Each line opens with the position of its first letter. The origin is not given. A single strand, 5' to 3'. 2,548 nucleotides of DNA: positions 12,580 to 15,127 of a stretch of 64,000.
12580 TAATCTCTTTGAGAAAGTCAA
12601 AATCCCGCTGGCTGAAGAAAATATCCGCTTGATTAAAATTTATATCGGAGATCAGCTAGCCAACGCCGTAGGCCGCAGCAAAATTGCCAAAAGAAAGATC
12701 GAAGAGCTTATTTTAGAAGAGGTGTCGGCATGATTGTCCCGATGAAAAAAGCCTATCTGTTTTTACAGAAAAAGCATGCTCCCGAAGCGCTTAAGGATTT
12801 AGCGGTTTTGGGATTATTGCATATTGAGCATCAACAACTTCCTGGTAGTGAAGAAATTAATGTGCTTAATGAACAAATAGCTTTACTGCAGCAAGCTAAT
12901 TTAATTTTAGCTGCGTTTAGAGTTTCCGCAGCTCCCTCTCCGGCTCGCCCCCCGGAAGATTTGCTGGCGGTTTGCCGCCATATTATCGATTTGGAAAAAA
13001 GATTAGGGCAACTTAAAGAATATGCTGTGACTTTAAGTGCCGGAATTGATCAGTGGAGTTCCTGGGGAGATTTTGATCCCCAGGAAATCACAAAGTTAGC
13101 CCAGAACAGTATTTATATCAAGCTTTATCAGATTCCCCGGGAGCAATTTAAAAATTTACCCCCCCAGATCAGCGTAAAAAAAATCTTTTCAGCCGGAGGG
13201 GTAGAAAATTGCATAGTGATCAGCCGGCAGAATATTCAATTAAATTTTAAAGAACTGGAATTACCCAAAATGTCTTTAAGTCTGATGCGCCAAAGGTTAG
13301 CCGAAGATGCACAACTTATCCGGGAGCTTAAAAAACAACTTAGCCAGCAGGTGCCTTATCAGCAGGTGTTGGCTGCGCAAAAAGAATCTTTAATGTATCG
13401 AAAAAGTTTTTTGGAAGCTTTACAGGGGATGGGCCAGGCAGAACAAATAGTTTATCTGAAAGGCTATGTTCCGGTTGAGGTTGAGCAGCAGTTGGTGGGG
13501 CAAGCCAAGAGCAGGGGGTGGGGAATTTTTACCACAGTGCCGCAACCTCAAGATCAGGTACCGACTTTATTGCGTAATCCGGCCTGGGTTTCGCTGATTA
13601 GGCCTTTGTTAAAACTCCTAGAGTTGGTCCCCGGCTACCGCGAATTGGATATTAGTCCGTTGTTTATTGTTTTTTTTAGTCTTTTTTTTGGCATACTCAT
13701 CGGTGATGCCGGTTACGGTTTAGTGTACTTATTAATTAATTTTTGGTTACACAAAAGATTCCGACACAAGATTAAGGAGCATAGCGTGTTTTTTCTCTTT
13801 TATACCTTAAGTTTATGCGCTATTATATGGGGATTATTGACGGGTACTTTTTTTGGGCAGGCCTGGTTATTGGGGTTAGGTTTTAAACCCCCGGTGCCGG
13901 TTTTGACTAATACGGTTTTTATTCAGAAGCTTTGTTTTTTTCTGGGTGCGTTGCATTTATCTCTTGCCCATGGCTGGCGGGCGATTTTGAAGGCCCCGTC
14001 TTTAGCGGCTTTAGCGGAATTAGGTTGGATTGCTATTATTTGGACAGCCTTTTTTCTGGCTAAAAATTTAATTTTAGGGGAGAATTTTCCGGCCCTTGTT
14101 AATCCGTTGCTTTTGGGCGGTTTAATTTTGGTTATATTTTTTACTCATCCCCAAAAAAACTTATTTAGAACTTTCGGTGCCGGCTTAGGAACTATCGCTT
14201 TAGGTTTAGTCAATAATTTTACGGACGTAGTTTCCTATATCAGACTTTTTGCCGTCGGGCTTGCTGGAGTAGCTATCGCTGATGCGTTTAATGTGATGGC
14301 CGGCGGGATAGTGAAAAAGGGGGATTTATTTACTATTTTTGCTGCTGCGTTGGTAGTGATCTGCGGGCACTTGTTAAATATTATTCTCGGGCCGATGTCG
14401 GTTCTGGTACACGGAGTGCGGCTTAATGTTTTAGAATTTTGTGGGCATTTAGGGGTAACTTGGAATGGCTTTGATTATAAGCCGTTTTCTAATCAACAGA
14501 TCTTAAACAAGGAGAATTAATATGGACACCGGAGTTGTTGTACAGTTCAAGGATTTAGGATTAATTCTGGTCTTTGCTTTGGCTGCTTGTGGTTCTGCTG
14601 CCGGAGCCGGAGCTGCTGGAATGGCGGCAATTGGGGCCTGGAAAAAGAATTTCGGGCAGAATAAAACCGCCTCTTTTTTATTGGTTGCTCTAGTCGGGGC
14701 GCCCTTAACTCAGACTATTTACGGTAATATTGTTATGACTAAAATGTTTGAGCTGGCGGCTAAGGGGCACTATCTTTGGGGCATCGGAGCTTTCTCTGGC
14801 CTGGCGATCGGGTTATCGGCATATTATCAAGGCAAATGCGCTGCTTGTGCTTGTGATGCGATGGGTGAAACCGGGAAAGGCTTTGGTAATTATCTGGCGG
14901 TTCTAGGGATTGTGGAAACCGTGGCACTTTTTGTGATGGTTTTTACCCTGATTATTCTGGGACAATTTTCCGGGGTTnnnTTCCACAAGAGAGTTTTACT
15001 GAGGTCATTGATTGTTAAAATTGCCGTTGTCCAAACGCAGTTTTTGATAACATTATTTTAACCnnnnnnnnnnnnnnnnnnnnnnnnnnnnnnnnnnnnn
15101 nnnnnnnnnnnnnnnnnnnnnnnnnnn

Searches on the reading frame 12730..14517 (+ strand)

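Call 67: search_protein_families(library=pfam, proteins=[window:12730-14517:+], max_evalue=0.0001)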
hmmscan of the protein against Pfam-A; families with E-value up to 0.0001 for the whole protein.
window:12730-14517:+ (596 aa): 1 family
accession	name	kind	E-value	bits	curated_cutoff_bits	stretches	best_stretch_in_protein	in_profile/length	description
PF01496.24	V_ATPase_I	-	3.4e-07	29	30.7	0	275-353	349-428/815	V-type ATPase 116kDa subunit family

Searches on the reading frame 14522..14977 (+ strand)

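Call 67: search_protein_families(library=pfam, proteins=[window:14522-14977:+], max_evalue=0.0001)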
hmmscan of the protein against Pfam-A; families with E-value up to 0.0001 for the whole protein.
window:14522-14977:+ (152 aa): 1 family
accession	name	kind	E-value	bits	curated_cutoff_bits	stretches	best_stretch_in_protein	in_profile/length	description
PF00137.26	ATP-synt_C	-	1.9e-11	44.5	24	1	87-145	2-60/60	ATP synthase subunit C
